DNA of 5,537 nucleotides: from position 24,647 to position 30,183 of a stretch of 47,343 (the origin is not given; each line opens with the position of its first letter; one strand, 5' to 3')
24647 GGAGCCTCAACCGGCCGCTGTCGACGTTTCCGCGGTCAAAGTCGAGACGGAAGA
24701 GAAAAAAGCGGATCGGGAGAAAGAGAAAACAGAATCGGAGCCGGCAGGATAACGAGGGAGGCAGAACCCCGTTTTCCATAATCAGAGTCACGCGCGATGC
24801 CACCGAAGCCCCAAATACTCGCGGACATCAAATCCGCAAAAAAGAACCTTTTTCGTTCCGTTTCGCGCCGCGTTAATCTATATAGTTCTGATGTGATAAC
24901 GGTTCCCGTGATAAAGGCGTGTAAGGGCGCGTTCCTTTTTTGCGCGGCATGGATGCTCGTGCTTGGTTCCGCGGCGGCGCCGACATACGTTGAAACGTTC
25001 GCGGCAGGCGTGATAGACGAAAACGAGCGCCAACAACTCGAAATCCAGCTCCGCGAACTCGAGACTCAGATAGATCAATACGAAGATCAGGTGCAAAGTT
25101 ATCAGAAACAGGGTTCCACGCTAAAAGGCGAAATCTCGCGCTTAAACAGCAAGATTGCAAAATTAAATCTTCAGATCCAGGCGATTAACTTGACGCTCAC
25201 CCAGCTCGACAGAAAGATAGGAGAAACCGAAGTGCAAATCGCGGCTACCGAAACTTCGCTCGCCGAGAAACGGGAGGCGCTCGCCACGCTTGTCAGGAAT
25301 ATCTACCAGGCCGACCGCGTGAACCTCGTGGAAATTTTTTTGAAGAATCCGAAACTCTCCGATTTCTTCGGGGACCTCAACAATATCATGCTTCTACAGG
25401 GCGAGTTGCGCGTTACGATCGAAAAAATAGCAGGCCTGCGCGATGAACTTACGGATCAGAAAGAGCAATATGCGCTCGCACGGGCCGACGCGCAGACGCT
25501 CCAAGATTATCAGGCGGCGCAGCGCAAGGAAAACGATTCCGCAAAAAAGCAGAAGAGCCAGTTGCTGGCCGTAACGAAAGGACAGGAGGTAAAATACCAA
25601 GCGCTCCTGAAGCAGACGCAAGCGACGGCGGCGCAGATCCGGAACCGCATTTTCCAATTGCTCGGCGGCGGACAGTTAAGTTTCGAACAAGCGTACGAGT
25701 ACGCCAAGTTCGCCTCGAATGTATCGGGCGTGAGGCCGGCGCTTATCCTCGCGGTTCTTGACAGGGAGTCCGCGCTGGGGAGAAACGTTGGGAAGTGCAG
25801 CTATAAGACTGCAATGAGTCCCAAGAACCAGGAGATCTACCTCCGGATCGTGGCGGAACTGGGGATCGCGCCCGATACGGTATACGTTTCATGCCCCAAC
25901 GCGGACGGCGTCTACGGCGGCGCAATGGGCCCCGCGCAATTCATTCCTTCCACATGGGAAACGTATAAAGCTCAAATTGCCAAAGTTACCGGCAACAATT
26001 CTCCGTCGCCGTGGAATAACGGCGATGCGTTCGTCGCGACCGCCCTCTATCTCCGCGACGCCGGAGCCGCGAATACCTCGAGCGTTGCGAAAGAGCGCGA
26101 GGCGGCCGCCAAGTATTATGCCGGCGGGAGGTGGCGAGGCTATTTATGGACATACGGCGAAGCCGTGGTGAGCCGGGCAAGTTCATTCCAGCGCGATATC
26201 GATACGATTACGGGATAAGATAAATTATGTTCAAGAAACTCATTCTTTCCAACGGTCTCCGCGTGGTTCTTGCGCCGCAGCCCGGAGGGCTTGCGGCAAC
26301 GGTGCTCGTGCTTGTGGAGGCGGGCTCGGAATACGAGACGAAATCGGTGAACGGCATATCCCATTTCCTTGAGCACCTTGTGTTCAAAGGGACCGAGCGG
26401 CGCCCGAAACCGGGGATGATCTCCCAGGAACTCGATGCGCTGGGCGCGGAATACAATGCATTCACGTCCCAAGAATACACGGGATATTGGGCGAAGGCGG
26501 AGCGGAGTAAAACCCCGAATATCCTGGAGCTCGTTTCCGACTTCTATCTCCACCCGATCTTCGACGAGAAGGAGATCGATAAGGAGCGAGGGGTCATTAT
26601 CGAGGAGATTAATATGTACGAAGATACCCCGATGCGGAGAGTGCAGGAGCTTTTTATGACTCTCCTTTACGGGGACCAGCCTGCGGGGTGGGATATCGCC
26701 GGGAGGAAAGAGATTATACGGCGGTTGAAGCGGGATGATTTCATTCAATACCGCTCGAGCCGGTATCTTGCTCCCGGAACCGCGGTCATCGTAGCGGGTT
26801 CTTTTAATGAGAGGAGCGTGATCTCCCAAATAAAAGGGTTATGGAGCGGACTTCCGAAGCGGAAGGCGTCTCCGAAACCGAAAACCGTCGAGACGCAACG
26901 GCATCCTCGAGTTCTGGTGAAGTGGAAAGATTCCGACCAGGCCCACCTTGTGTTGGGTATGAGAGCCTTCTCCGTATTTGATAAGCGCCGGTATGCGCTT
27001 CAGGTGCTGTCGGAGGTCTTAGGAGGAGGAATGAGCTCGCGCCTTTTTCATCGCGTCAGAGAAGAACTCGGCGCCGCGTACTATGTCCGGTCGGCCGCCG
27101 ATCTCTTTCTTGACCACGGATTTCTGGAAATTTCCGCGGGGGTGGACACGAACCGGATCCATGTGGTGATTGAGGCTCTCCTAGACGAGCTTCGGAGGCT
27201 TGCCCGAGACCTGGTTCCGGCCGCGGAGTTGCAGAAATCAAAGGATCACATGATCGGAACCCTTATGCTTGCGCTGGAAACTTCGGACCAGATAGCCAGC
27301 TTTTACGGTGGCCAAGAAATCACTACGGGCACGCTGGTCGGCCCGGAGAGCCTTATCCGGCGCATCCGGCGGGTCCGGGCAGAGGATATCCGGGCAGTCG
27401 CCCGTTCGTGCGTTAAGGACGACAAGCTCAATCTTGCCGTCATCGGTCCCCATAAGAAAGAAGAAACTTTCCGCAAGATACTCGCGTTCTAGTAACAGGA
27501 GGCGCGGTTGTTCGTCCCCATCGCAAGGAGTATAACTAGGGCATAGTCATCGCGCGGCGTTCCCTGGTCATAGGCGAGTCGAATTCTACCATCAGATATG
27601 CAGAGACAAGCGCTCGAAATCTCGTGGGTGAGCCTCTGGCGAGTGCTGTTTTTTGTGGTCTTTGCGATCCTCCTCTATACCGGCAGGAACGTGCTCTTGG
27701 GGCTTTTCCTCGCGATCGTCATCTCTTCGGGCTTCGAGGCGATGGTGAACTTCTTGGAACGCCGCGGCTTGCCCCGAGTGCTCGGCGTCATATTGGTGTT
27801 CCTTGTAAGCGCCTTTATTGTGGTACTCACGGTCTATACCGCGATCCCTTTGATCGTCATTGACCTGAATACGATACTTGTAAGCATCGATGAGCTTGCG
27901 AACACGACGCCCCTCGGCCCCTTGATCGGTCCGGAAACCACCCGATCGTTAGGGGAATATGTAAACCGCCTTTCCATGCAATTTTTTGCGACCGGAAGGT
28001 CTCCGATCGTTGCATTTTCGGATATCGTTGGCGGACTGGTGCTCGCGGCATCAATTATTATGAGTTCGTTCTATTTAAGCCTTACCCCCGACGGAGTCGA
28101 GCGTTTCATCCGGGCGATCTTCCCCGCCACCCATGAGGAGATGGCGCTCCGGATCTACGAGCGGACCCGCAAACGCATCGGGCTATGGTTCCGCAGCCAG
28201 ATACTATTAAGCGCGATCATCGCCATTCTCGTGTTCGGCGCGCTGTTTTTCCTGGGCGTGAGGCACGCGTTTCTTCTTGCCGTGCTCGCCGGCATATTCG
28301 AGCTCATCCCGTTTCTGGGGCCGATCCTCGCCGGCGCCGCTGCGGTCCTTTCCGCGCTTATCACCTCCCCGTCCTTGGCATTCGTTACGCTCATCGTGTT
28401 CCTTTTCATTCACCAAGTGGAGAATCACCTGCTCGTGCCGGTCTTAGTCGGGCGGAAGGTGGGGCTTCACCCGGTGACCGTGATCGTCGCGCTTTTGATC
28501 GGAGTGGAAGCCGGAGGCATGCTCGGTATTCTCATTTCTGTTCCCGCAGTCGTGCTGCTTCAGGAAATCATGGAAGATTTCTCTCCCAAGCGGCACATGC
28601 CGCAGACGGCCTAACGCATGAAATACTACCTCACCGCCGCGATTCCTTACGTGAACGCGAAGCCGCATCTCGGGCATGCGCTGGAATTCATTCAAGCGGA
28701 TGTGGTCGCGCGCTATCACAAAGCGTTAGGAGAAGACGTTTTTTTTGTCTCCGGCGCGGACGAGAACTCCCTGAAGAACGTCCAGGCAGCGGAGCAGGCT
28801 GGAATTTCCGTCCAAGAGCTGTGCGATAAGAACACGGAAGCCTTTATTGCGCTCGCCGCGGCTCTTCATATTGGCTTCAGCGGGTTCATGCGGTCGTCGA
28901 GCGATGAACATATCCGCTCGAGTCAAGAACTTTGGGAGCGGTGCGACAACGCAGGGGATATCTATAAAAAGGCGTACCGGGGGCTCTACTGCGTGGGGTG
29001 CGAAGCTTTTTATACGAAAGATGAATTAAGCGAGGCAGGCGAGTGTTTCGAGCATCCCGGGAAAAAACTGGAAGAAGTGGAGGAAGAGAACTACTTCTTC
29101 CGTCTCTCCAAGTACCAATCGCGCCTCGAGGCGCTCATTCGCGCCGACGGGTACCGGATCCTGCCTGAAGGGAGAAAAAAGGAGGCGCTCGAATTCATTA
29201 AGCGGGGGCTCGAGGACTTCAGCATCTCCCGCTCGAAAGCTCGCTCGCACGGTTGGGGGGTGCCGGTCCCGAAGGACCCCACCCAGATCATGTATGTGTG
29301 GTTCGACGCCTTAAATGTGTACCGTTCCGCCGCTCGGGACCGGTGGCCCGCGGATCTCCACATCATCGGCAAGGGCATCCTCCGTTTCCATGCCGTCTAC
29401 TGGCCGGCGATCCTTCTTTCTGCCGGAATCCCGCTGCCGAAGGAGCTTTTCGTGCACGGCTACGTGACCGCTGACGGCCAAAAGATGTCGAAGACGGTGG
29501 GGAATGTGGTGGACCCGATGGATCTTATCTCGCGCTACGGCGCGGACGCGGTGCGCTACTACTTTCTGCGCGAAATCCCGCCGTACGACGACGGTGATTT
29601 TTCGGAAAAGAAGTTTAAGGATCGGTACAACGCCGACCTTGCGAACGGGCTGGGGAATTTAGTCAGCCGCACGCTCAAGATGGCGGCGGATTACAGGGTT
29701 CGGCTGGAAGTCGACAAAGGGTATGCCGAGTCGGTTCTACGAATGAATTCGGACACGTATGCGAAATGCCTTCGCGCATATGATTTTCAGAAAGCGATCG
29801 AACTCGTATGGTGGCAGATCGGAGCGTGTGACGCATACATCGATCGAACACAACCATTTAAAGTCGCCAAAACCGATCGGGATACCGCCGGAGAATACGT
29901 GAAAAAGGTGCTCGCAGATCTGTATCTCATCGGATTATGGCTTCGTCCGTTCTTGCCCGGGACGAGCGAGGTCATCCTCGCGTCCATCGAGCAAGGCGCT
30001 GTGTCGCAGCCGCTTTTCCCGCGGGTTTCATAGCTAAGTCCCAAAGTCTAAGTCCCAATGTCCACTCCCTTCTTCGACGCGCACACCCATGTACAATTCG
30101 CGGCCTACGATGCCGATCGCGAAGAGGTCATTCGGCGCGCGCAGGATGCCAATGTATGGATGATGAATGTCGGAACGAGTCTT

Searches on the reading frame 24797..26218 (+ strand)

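Call 45: search_protein_families(library=pfam, proteins=[window:24797-26218:+], max_evalue=0.00001)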
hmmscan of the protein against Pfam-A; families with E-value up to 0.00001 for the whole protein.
window:24797-26218:+ (473 aa): 1 family
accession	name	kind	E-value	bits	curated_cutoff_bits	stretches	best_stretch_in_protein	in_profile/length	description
PF13406.11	SLT_2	-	1.8e-10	41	24.3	1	254-433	24-210/292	Transglycosylase SLT domain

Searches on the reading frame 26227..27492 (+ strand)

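Call 46: search_protein_families(library=pfam, proteins=[window:26227-27492:+], max_evalue=0.00001)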
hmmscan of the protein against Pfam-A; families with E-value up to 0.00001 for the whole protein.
window:26227-27492:+ (421 aa): 2 families
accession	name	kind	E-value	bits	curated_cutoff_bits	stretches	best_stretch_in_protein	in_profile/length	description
PF00675.25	Peptidase_M16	-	2.3e-35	122.1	22.3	1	12-157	1-145/149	Insulinase (Peptidase family M16)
PF05193.26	Peptidase_M16_C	-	2.7e-33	115.8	23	1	167-340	2-179/181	Peptidase M16 inactive domain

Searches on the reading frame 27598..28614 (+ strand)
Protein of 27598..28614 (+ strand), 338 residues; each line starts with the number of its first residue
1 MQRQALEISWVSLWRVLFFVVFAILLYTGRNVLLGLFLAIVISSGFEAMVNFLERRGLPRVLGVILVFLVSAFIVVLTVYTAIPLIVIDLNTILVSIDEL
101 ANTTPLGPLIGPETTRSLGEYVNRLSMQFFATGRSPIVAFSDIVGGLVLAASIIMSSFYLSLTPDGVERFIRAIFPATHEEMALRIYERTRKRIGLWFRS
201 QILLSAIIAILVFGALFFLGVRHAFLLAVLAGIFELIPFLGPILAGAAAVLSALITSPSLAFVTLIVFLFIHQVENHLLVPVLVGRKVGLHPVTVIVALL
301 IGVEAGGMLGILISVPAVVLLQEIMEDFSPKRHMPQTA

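Call 46: search_protein_families(library=pfam, proteins=[window:27598-28614:+], max_evalue=0.00001)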
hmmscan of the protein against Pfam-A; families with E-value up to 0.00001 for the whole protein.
window:27598-28614:+ (338 aa): 1 family
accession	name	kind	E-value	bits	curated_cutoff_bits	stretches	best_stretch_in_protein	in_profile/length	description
PF01594.21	AI-2E_transport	-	1.5e-49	169.4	34.3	1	14-328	2-326/327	AI-2E family transporter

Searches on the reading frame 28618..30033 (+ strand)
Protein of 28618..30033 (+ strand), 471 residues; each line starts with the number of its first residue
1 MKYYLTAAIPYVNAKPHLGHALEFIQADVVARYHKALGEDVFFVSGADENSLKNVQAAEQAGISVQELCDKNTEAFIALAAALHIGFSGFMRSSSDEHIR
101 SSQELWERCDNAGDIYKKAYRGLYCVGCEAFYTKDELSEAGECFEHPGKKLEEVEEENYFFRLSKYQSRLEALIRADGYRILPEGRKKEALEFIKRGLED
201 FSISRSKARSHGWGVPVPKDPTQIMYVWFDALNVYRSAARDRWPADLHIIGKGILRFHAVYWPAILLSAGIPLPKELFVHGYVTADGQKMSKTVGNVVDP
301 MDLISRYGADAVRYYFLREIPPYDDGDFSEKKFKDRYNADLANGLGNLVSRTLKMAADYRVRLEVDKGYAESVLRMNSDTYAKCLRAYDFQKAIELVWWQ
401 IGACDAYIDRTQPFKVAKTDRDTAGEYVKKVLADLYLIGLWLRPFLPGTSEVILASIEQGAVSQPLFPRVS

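Call 46: search_protein_families(library=pfam, proteins=[window:28618-30033:+], max_evalue=0.00001)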
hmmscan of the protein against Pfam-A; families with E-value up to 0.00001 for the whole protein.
window:28618-30033:+ (471 aa): 3 families
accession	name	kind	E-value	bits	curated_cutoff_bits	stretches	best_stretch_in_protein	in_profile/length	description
PF09334.17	tRNA-synt_1g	-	3.6e-94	316.1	20.1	1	3-353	1-391/391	tRNA synthetases class I (M)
PF00133.28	tRNA-synt_1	-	2.5e-23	82.9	22.7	2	237-317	321-403/414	tRNA synthetases class I (I, L, M and V)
PF01406.26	tRNA-synt_1e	-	3.4e-16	59.9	27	1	12-120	19-126/301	tRNA synthetases class I (C) catalytic domain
